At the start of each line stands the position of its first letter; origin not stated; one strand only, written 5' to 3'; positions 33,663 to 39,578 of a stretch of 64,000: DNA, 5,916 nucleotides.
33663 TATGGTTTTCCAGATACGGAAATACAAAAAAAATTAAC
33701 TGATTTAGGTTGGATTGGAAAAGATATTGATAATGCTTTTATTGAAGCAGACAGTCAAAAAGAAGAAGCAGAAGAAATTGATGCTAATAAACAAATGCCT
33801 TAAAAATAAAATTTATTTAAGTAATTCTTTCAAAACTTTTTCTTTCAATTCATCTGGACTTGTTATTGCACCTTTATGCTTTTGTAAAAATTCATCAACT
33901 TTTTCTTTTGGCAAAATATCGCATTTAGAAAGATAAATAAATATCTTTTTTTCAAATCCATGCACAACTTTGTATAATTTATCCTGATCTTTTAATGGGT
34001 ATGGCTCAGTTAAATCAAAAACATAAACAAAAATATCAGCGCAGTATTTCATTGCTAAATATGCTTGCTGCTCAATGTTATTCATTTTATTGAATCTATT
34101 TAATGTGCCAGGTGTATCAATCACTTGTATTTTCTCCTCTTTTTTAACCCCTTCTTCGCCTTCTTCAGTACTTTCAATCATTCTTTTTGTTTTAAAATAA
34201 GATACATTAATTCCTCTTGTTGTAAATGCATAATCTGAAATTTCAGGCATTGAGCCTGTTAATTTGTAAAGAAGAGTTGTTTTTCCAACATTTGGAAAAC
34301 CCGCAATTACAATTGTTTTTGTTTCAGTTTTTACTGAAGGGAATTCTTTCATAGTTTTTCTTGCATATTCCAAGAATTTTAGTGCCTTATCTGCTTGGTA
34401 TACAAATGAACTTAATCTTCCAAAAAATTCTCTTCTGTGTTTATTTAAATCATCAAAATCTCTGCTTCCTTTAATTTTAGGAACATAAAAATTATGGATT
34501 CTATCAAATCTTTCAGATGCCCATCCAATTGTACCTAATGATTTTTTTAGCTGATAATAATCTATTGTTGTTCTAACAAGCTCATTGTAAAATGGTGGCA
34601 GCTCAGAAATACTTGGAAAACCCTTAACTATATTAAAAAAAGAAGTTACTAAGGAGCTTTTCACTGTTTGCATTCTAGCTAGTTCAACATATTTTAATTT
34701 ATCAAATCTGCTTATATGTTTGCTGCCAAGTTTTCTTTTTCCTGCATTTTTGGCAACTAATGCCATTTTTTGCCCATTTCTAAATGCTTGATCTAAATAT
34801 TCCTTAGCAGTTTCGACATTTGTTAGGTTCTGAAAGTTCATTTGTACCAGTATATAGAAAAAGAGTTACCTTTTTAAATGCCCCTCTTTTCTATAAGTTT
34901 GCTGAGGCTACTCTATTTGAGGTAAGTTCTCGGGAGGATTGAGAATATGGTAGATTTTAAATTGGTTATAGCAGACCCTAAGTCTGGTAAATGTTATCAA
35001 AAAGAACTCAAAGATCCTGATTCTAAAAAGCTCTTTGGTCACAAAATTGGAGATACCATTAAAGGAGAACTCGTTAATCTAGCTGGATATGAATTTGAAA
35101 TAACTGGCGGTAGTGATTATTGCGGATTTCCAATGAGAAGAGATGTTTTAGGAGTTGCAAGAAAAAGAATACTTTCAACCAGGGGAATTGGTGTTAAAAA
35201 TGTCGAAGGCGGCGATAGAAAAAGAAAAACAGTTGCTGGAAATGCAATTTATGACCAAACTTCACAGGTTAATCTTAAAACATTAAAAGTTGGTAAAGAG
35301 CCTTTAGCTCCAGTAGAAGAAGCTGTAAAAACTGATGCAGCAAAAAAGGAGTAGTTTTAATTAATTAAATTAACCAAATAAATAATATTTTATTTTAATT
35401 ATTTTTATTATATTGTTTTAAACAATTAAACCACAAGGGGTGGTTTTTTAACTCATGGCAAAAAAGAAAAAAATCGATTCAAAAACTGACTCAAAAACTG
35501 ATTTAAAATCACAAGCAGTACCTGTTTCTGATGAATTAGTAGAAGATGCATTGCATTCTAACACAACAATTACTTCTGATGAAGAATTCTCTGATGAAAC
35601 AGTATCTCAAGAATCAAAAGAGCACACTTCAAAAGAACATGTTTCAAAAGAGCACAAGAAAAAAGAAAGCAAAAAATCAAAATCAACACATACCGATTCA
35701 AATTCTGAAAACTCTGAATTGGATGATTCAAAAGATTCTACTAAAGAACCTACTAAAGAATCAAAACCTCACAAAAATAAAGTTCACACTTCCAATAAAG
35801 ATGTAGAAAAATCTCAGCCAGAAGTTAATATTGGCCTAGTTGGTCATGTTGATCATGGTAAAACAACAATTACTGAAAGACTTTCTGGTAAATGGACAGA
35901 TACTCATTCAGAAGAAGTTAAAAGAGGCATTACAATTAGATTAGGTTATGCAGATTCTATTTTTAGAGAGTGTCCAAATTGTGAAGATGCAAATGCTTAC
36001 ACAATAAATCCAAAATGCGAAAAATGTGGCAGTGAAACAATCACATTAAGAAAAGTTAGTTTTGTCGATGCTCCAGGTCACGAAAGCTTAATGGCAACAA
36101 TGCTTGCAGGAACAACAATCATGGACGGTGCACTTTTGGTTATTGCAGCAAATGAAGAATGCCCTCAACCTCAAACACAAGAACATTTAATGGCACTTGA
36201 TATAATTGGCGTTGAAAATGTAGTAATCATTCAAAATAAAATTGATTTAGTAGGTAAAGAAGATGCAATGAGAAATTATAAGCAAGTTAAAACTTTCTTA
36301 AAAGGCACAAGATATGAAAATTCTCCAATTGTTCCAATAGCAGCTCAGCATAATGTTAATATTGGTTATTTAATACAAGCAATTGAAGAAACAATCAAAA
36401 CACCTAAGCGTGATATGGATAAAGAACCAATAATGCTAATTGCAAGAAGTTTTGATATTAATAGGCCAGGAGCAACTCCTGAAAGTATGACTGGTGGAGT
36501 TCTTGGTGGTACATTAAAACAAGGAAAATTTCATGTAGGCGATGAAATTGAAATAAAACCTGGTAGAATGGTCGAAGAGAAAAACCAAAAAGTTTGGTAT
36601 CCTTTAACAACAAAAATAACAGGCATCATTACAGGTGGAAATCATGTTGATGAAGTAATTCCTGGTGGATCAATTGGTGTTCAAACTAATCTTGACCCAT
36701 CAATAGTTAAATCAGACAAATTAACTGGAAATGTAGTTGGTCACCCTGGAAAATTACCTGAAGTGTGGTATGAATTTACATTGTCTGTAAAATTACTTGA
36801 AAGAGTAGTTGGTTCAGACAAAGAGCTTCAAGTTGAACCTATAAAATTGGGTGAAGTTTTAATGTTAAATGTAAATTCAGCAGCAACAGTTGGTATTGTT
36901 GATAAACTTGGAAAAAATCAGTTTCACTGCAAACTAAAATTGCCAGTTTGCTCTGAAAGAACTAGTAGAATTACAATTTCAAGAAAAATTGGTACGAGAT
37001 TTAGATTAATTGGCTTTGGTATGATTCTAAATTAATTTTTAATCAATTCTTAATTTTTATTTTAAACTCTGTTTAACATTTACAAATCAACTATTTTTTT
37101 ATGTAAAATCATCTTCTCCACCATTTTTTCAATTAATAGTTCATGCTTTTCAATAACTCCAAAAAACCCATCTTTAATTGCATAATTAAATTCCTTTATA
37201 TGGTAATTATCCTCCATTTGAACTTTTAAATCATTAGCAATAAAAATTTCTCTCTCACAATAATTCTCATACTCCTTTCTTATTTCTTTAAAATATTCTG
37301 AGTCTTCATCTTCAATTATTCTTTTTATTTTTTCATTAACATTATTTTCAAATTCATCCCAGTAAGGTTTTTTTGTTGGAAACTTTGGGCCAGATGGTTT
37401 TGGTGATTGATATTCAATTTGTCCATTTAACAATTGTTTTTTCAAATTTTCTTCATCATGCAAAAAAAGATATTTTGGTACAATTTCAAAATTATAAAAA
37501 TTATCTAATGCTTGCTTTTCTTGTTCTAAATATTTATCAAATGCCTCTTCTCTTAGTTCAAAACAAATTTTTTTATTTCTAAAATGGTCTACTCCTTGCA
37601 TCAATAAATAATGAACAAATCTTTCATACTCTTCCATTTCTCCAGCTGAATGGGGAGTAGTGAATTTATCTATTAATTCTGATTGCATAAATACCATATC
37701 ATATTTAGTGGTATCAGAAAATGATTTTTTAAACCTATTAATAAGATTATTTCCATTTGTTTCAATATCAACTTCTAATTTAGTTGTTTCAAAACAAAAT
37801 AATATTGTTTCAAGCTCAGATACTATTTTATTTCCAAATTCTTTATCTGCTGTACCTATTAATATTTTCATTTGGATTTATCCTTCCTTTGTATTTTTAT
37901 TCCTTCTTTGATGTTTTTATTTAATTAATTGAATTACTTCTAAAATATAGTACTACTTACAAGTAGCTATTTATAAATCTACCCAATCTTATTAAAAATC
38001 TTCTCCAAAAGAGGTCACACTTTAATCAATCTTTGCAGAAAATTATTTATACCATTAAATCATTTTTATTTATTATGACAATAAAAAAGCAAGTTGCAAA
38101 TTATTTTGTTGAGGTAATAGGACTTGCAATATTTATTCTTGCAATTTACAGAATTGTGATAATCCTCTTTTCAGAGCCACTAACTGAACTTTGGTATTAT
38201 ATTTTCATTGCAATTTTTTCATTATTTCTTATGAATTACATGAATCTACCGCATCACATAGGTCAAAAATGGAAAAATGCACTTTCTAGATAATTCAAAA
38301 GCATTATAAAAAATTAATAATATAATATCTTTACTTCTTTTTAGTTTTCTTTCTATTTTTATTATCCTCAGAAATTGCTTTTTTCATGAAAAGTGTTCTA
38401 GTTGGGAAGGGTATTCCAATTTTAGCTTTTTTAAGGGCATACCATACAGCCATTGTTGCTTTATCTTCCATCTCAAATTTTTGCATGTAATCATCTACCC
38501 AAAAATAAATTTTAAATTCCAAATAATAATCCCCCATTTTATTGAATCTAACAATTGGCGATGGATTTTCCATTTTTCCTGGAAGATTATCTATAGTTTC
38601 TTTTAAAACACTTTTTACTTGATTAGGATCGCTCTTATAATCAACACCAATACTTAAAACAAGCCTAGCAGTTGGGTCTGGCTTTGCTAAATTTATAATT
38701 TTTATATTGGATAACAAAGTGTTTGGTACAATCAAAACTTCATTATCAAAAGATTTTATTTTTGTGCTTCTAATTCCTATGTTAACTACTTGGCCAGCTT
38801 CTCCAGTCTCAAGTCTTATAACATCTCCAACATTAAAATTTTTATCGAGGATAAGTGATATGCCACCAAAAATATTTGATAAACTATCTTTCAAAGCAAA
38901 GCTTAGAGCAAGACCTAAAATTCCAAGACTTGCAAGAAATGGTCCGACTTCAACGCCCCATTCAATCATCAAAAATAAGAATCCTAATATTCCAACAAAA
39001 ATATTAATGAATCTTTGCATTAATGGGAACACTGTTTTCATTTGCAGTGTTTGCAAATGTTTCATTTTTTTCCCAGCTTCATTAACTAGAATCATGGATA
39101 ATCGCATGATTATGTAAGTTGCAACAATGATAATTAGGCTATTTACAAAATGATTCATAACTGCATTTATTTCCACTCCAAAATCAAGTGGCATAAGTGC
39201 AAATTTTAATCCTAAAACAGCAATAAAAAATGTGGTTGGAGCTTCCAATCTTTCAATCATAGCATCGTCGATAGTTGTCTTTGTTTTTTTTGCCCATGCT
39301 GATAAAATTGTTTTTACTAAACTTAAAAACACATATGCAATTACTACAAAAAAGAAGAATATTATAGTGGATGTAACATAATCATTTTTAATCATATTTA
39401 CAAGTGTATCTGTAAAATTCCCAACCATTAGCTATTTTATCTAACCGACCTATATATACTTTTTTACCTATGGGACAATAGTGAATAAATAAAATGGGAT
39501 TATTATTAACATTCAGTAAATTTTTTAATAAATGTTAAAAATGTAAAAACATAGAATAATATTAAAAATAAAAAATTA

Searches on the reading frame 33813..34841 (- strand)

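Call 10: search_protein_families(library=pfam, proteins=[window:33813-34841:-], max_evalue=0.001)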
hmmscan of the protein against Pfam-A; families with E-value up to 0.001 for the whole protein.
window:33813-34841:- (342 aa): 7 families
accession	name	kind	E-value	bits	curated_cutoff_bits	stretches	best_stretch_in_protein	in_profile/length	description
PF17835.6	NOG1_N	-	1.5e-28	100.4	22.9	1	3-170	1-159/160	NOG1 N-terminal helical domain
PF01926.29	MMR_HSR1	-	5.3e-18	65.6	21.9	1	176-306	1-113/113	50S ribosome-binding GTPase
PF02421.24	FeoB_N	-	9.7e-09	35.4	27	1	176-310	2-118/156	Ferrous iron transport protein B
PF06858.20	NOG1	-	2.1e-08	34.2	27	1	255-308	1-58/58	Nucleolar GTP-binding protein 1 (NOG1)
PF04548.22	AIG1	-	2.2e-07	30.9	27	1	216-323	30-142/212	AIG1 family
PF00009.33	GTP_EFTU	-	0.0001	22.4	26.5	1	175-324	4-148/188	Elongation factor Tu GTP binding domain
PF00071.28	Ras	-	0.00084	19.4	21.6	0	177-316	2-123/162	Ras family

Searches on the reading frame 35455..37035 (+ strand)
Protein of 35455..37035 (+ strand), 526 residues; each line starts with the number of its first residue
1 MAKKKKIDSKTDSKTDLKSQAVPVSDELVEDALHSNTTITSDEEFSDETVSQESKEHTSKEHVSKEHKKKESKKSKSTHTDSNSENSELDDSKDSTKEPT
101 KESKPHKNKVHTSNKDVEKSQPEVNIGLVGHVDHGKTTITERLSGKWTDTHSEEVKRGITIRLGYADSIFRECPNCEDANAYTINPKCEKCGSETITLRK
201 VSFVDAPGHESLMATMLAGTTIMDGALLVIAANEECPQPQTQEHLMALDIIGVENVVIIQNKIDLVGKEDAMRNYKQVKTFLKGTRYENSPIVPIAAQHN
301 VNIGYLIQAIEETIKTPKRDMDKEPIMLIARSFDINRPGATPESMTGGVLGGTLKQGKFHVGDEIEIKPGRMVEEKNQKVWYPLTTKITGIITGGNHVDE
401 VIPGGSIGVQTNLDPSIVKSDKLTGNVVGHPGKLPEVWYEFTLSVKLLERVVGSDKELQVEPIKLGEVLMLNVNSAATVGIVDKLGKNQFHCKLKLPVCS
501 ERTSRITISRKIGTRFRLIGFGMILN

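Call 10: search_protein_families(library=pfam, proteins=[window:35455-37035:+], max_evalue=0.001)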
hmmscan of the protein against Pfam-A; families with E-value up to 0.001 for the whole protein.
window:35455-37035:+ (526 aa): 3 families
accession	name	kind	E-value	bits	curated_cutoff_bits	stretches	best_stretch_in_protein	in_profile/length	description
PF00009.33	GTP_EFTU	-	4e-31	108.5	26.5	1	124-315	4-187/188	Elongation factor Tu GTP binding domain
PF09173.17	eIF2_C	-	2.7e-27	95.2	22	1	440-524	2-86/86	Initiation factor eIF2 gamma, C terminal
PF03144.31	GTP_EFTU_D2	-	1.5e-06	28.9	30.3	1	347-414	1-61/73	Elongation factor Tu domain 2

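Call 32: find_related_loci(query=window:35455-37035:+, collection=genome_contigs, flank=2000)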
Query window:35455-37035:+ (526 aa) in genome_contigs; peptide patterns used: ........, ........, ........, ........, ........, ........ (x = any residue, [..] = any of these).
153 stretches matched a pattern; 4 encode a relative of the query (tblastn E <= 1e-3); 4 distinct loci.
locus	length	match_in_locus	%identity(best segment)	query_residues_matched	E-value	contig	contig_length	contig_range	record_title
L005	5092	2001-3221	69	118-524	0e+0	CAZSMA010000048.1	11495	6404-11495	MAG TPA_asm: uncultured Methanosarcinales archaeon isolate SRP256446_co1_47 genome assembly, contig: NODE_2794_length_11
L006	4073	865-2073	66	121-525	0e+0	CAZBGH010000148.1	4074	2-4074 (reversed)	MAG TPA_asm: uncultured Methanosarcinales archaeon isolate binchicken_co21_254 genome assembly, contig: NODE_33787_lengt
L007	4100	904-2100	65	122-524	0e+0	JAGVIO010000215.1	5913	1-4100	MAG: archaeon isolate DeMMO1_7 c_000000009277, whole genome shotgun sequence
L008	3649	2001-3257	60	103-524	2e-176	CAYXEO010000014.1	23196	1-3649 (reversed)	MAG TPA_asm: uncultured Methanosarcinales archaeon isolate SRP077602_co6_159 genome assembly, contig: NODE_3586_length_2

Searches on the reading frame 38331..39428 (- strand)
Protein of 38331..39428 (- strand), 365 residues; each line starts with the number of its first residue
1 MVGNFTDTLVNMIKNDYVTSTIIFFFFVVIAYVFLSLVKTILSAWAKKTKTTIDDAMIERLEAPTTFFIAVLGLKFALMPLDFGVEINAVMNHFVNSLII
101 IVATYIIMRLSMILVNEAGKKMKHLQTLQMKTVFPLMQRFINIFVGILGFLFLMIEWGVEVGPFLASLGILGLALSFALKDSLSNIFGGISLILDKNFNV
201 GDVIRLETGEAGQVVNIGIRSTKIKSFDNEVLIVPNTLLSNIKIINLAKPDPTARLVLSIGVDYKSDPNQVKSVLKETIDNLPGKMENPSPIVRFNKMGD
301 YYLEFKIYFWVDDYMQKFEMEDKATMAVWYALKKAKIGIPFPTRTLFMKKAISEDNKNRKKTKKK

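Call 11: search_protein_families(library=pfam, proteins=[window:38331-39428:-], max_evalue=0.001)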
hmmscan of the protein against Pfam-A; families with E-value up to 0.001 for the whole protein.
window:38331-39428:- (365 aa): 3 families
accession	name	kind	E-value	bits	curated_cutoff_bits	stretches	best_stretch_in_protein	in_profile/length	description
PF00924.24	MS_channel_2nd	-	1.8e-18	66.8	20.2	1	181-248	1-67/68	Mechanosensitive ion channel, beta-domain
PF21082.3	MS_channel_3rd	-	2.3e-14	54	21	1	257-339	2-88/88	Mechanosensitive ion channel MscS, C-terminal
PF21088.3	MS_channel_1st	-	1.2e-07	32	23.1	1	141-180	3-42/42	Mechanosensitive ion channel, transmembrane helices 2/3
